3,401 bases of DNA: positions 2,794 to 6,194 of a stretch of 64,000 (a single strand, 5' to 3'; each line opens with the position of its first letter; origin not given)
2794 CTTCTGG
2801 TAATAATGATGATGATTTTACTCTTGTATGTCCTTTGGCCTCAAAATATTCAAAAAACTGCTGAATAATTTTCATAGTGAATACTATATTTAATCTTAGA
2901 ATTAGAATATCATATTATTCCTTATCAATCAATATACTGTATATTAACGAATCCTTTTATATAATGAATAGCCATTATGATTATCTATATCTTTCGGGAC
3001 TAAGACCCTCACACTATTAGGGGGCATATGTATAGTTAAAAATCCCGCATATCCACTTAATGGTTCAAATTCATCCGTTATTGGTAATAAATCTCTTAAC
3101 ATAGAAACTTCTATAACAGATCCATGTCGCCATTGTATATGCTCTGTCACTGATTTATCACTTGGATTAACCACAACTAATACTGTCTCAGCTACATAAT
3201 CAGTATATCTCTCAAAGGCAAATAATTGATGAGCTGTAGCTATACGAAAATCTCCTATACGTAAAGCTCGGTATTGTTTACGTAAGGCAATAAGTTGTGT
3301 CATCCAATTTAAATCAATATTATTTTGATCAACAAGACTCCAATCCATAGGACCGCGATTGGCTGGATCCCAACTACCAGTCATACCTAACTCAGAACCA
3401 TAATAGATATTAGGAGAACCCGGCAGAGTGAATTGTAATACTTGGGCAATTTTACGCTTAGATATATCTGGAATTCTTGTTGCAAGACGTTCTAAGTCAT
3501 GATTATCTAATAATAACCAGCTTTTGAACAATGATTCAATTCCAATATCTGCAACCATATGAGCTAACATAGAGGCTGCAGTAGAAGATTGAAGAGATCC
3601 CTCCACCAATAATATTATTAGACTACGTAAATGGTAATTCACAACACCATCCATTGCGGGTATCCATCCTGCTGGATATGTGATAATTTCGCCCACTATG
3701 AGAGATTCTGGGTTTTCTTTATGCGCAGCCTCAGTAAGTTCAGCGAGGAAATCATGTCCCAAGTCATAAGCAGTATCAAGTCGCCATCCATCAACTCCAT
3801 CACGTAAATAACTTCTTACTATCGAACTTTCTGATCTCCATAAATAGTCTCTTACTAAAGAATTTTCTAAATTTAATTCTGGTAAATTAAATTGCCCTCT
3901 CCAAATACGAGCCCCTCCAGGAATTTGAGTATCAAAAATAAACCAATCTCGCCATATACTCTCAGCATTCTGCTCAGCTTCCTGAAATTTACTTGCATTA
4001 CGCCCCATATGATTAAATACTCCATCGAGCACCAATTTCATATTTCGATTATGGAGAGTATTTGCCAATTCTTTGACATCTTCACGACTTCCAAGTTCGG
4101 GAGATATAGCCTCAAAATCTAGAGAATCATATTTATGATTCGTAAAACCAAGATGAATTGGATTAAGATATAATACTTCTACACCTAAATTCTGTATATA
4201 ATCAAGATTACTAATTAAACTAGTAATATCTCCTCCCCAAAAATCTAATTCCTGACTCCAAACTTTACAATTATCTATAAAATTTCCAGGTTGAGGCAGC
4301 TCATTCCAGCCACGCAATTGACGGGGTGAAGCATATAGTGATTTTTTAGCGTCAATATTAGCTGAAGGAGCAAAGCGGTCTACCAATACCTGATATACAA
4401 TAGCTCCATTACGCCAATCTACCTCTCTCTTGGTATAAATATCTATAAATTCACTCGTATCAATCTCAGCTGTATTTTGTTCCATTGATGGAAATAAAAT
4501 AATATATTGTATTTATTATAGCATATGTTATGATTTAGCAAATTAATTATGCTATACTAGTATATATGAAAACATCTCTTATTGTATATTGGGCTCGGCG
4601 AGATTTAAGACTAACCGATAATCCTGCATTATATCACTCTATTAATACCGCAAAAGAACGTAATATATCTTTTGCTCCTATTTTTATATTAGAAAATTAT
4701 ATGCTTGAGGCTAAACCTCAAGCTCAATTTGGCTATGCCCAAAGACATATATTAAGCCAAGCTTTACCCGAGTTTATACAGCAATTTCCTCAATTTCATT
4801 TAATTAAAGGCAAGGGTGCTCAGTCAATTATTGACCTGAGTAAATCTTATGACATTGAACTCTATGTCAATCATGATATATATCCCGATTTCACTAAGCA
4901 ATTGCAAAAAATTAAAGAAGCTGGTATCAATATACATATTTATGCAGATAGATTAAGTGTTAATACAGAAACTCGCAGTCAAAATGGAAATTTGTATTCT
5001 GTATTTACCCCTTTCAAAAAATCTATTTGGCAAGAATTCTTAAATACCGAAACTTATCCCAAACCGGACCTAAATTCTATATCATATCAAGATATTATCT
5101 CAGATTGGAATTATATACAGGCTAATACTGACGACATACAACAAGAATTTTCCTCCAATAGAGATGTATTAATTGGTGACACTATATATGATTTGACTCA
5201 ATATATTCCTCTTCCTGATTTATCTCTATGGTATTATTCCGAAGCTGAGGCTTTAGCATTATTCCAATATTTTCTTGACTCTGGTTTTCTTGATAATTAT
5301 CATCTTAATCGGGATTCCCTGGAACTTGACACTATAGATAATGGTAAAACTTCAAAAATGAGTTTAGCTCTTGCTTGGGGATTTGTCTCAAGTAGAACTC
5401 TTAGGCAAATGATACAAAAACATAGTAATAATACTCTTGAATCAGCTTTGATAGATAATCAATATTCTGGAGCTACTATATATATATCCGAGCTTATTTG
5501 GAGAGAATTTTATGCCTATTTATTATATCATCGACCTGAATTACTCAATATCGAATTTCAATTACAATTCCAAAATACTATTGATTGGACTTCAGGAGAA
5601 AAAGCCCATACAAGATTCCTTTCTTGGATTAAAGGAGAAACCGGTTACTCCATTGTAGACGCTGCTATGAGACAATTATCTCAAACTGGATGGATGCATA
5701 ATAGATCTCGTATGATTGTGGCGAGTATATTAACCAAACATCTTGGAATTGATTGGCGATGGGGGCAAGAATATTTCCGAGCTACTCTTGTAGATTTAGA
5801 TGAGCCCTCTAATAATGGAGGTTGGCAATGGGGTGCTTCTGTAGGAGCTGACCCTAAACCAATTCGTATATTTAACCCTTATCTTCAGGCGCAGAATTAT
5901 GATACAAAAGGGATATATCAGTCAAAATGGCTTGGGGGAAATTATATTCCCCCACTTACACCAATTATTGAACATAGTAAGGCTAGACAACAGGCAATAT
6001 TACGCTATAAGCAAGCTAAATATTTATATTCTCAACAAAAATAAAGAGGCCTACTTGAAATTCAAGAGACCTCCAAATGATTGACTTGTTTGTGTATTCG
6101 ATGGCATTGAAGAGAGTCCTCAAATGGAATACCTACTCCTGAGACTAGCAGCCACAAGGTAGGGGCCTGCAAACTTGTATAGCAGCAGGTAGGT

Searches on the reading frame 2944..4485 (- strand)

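Call 97: search_protein_families(library=pfam, proteins=[window:2944-4485:-], max_evalue=0.0001)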
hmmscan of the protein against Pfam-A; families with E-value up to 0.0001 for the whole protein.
window:2944-4485:- (513 aa): 1 family
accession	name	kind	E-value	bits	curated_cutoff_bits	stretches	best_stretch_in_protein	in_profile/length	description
PF00128.31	Alpha-amylase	-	8.2e-52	177.4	22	1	32-383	1-391/446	Alpha amylase, catalytic domain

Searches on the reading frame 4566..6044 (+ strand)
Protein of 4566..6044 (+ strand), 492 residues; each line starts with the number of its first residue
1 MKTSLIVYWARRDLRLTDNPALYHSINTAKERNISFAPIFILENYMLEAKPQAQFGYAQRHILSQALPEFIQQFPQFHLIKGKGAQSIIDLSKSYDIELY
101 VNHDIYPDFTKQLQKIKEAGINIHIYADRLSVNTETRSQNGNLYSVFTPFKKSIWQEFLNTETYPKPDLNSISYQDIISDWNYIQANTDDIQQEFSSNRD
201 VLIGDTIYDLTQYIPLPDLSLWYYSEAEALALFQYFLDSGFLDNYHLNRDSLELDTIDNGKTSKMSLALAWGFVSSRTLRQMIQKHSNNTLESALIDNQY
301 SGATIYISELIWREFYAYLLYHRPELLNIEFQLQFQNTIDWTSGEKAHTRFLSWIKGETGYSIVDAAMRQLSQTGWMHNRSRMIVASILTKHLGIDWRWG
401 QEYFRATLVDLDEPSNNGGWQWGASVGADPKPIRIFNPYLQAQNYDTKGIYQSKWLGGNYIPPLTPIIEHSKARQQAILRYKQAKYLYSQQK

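Call 97: search_protein_families(library=pfam, proteins=[window:4566-6044:+], max_evalue=0.0001)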
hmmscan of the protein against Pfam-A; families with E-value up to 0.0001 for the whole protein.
window:4566-6044:+ (492 aa): 2 families
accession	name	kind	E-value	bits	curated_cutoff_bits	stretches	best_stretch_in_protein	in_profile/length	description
PF03441.19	FAD_binding_7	-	7.3e-57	192.5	27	1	307-456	2-150/203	FAD binding domain of DNA photolyase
PF00875.24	DNA_photolyase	-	3.7e-19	69.7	26.6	1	7-164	2-160/164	DNA photolyase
